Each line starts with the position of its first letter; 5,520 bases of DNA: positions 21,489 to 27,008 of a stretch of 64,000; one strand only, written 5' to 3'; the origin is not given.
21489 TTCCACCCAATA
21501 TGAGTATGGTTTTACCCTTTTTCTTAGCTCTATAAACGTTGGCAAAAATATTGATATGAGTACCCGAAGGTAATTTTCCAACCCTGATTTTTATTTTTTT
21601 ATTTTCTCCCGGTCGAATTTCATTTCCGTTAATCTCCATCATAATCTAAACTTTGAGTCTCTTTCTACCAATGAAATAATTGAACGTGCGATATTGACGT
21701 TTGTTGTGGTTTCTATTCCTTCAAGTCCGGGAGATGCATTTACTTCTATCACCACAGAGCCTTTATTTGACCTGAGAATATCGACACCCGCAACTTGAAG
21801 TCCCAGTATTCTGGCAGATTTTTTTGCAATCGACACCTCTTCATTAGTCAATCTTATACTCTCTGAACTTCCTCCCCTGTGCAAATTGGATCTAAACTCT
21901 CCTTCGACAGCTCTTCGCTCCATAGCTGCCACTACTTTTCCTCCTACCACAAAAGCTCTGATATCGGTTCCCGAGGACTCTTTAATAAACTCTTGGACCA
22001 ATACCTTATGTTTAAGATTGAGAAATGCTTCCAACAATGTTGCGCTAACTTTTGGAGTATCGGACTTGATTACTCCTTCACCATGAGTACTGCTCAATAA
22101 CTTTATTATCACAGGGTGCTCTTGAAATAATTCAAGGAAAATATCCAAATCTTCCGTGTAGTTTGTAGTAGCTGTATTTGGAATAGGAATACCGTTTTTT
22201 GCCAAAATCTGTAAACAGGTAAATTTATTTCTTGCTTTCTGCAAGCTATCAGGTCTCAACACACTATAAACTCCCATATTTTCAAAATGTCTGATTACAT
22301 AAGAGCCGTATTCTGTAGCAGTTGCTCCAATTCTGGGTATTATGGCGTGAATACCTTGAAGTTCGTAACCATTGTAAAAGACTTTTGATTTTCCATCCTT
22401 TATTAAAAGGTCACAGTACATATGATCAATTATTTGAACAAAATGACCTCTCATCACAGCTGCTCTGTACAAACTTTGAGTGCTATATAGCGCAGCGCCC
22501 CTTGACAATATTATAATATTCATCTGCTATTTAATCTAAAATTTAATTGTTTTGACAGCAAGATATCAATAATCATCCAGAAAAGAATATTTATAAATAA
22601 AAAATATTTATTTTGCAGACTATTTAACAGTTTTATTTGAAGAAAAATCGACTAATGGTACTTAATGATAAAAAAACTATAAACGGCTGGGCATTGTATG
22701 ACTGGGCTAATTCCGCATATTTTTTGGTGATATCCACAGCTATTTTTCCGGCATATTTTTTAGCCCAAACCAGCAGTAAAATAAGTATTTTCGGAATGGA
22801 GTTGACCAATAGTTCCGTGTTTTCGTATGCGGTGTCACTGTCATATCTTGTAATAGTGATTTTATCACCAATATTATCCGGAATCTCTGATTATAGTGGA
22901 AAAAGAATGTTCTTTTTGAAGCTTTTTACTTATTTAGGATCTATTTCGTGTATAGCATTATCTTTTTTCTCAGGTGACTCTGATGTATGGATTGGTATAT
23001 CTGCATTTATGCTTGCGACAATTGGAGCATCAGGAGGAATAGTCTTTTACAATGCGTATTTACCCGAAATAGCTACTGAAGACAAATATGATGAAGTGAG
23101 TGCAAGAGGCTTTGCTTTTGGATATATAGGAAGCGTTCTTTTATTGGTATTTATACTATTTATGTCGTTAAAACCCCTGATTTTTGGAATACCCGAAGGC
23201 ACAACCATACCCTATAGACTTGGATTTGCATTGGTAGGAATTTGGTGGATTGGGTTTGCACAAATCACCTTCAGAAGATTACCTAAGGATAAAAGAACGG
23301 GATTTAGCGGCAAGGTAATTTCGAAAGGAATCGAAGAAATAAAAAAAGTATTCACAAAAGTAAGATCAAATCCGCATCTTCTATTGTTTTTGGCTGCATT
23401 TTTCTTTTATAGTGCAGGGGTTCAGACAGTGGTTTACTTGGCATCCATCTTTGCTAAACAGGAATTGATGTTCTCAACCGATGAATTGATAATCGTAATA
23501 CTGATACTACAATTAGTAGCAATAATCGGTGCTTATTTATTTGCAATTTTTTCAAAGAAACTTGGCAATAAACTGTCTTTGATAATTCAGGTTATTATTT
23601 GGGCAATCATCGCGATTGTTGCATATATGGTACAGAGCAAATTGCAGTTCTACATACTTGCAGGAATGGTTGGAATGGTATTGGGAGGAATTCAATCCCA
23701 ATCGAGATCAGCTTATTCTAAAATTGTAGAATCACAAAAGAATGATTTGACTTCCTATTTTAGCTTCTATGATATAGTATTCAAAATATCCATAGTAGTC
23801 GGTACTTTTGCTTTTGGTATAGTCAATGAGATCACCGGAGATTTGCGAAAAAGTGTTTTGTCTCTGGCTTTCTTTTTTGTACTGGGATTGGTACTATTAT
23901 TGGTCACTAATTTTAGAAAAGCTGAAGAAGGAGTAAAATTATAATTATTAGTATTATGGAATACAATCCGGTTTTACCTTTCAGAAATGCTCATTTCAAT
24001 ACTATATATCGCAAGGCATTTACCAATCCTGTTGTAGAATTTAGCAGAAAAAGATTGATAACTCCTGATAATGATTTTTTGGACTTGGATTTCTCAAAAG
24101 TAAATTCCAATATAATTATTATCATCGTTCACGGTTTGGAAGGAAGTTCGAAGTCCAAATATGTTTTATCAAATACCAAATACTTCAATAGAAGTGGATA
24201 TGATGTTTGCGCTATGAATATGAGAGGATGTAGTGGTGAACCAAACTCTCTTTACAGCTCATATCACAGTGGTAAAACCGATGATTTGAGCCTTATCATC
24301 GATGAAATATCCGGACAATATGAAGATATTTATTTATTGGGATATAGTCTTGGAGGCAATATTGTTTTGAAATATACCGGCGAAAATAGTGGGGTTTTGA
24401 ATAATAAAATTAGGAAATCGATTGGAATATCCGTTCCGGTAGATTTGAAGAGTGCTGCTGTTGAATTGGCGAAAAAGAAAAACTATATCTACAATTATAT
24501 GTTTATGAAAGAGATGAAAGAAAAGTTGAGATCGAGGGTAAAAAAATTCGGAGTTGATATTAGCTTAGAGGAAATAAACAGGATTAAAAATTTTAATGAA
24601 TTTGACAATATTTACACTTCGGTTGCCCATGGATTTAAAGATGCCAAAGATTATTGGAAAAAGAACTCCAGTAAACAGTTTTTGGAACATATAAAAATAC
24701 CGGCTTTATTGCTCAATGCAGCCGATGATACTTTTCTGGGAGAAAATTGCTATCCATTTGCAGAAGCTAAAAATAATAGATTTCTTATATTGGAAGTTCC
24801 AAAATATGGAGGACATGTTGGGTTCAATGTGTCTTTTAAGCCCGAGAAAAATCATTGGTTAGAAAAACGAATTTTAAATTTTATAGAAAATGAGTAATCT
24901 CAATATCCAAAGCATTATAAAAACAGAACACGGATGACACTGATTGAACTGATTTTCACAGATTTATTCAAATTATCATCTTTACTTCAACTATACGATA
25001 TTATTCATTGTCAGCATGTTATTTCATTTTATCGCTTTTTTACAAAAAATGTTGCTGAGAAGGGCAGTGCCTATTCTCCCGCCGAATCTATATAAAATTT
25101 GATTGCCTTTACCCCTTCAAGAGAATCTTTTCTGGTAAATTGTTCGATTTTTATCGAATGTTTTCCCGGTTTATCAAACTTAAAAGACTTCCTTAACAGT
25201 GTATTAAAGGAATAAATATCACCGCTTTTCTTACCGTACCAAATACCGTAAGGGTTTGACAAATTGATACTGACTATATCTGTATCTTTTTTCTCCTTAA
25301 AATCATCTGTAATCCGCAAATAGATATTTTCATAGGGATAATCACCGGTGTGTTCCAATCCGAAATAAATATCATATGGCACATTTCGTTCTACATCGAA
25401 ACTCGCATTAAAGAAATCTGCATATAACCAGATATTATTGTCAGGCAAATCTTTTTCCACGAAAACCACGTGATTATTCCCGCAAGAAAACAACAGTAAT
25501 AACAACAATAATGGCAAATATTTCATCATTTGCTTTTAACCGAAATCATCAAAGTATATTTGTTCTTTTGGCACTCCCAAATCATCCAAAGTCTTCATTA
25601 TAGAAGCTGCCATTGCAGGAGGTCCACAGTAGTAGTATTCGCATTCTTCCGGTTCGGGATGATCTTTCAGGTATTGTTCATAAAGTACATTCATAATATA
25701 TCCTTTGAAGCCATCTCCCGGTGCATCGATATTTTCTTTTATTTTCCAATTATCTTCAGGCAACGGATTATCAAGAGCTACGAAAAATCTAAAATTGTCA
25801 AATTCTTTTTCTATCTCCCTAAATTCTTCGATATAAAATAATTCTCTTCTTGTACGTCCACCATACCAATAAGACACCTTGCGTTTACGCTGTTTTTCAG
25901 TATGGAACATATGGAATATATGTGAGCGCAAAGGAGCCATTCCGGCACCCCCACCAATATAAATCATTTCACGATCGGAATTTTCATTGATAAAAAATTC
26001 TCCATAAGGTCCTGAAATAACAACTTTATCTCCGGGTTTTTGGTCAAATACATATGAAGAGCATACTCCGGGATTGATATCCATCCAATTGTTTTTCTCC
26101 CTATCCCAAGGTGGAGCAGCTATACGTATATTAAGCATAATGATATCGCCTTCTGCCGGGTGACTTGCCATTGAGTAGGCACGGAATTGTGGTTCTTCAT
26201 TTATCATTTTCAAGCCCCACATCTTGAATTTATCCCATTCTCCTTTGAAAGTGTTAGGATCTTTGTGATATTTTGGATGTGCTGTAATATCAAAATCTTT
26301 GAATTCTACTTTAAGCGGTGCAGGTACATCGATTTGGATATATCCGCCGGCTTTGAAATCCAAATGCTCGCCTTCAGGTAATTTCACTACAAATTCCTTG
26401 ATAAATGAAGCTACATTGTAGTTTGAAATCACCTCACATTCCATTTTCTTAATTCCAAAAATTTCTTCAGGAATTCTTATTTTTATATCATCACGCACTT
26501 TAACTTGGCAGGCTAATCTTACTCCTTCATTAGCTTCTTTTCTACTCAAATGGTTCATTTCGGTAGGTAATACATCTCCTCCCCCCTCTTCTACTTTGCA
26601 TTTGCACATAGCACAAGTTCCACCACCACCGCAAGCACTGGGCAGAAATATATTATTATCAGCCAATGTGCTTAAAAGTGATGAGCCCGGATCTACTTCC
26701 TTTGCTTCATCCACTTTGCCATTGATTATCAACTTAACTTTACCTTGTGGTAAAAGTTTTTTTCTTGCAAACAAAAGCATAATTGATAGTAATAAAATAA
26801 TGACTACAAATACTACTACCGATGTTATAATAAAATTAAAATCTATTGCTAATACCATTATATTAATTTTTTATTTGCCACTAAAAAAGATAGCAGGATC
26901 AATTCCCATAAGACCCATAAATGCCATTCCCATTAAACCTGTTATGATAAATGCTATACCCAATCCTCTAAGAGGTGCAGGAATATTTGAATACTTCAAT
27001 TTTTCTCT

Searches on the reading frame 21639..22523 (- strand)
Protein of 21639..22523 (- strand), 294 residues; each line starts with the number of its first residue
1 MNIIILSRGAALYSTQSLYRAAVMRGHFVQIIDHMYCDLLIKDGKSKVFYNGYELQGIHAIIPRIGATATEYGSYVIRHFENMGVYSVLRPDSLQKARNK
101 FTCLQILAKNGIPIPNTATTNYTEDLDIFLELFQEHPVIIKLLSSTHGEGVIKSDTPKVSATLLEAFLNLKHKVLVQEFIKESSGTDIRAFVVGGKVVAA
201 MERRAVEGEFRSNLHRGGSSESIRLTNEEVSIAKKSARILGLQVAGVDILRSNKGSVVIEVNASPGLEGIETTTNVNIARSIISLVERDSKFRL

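Call 90: search_protein_families(library=pfam, proteins=[window:21639-22523:-], max_evalue=0.00001)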
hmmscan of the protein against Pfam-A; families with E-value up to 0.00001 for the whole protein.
window:21639-22523:- (294 aa): 5 families
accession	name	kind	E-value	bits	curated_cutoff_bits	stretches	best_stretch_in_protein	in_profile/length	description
PF08443.16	RimK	-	2.1e-59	200.7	21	1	97-285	1-187/188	RimK-like ATP-grasp domain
PF18030.7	Rimk_N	-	9.2e-30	103.2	26.4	1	1-93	1-93/94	RimK PreATP-grasp domain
PF02955.21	GSH-S_ATP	-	4.8e-21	75.4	23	1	114-265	12-164/175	Prokaryotic glutathione synthetase, ATP-grasp domain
PF02655.19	ATP-grasp_3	-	6.7e-11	43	23.2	1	97-263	1-155/160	ATP-grasp domain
PF14397.11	ATPgrasp_ST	-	2.5e-09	37.2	31.4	0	98-218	20-171/278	Sugar-transfer associated ATP-grasp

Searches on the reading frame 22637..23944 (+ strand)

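Call 90: search_protein_families(library=pfam, proteins=[window:22637-23944:+], max_evalue=0.00001)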
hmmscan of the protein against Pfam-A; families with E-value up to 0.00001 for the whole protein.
window:22637-23944:+ (435 aa): 2 families
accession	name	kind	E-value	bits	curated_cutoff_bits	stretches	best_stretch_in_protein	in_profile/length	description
PF11700.14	ATG22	-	2.3e-65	221.6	24.1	1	11-430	2-478/482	Vacuole effluxer Atg22 like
PF07690.21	MFS_1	-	1.6e-21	77.1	33.4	2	37-389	2-346/347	Major Facilitator Superfamily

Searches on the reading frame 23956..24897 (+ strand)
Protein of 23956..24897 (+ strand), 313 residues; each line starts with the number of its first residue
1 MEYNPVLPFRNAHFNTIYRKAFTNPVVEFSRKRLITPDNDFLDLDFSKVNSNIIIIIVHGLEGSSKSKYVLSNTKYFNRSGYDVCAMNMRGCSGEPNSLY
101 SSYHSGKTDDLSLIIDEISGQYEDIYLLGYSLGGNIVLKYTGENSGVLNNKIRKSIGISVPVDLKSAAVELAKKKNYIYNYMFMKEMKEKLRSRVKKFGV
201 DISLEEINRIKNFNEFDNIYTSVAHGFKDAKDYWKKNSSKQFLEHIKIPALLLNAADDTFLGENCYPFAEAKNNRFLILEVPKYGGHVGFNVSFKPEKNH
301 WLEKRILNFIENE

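Call 90: search_protein_families(library=pfam, proteins=[window:23956-24897:+], max_evalue=0.00001)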
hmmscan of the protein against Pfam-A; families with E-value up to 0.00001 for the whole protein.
window:23956-24897:+ (313 aa): 2 families
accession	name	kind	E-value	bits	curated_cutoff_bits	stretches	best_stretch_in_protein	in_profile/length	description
PF00561.26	Abhydrolase_1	-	3.1e-16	60.2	25.8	1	54-279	2-232/245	alpha/beta hydrolase fold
PF12146.15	Hydrolase_4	-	9.9e-11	41.8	27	1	54-152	6-105/239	Serine aminopeptidase, S33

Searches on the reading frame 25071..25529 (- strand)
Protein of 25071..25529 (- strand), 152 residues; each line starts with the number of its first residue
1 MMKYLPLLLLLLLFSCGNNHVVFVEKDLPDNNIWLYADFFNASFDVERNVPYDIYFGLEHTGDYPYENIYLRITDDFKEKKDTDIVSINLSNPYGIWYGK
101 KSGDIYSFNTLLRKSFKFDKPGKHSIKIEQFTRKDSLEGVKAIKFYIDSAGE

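Call 90: search_protein_families(library=pfam, proteins=[window:25071-25529:-], max_evalue=0.00001)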
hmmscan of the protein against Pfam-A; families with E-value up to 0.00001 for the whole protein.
window:25071-25529:- (152 aa): 1 family
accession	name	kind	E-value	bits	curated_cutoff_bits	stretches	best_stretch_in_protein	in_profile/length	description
PF14109.11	GldH_lipo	-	1.5e-21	77.9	27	1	30-143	10-125/129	GldH lipoprotein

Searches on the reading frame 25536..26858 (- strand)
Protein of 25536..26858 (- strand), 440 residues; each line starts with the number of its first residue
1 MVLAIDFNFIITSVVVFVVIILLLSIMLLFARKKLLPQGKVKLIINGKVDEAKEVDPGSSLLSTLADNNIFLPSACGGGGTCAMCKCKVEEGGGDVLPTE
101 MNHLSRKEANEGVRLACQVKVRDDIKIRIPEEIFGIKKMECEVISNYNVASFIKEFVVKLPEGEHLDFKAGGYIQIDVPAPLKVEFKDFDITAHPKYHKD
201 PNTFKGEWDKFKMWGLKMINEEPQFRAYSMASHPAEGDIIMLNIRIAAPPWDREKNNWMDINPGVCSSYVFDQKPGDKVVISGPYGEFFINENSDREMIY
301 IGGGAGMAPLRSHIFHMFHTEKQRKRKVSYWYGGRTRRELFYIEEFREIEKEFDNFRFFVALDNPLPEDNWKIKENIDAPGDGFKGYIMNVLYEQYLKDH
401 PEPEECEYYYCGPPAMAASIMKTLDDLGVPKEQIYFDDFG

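Call 90: search_protein_families(library=pfam, proteins=[window:25536-26858:-], max_evalue=0.00001)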
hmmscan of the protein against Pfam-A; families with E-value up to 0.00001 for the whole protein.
window:25536-26858:- (440 aa): 3 families
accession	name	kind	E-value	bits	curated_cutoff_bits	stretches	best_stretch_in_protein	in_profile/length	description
PF00175.26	NAD_binding_1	-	6.8e-13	49.7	22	1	301-420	2-107/109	Oxidoreductase NAD-binding domain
PF00111.32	Fer2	-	4.9e-12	46.1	21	1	45-121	3-76/77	2Fe-2S iron-sulfur cluster binding domain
PF00970.30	FAD_binding_6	-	5e-08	33.6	21.1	0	217-288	41-97/99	Oxidoreductase FAD-binding domain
